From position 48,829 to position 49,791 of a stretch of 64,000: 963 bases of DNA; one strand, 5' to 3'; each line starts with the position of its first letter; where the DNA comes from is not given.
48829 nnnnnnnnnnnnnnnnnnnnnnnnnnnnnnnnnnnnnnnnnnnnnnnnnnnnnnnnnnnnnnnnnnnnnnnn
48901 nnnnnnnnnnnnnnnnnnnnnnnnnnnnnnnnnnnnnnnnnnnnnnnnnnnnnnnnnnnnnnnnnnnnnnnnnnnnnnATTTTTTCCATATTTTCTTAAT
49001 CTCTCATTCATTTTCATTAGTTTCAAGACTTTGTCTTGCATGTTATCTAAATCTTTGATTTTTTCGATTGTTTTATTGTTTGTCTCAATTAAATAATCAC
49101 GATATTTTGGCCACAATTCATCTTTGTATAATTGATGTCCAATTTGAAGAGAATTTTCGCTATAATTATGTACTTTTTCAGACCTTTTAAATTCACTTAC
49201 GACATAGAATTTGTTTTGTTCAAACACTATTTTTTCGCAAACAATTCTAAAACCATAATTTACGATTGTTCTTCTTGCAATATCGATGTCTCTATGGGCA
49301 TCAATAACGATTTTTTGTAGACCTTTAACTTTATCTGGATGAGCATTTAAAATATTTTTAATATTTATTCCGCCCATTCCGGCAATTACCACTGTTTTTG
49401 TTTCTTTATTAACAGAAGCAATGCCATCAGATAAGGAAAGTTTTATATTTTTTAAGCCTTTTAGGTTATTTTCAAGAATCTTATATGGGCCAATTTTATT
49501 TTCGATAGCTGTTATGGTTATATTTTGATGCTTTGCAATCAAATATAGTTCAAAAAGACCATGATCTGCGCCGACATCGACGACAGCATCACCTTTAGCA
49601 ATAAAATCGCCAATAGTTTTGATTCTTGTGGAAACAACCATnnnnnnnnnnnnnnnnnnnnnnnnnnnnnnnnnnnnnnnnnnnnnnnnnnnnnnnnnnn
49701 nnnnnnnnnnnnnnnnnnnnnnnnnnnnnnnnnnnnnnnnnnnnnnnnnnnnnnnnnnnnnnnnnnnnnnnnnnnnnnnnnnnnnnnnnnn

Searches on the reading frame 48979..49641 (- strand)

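Call 22: search_protein_families(library=pfam, proteins=[window:48979-49641:-], max_evalue=0.0001)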
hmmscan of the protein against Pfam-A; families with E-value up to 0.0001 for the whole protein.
window:48979-49641:- (221 aa): 2 families
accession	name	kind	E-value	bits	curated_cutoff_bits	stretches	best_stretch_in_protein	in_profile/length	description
PF12847.13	Methyltransf_18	-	1.4e-32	113.2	27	1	4-148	2-150/151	Methyltransferase domain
PF04816.18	TrmK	-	4.6e-27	95.3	27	1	20-213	1-198/205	tRNA (adenine(22)-N(1))-methyltransferase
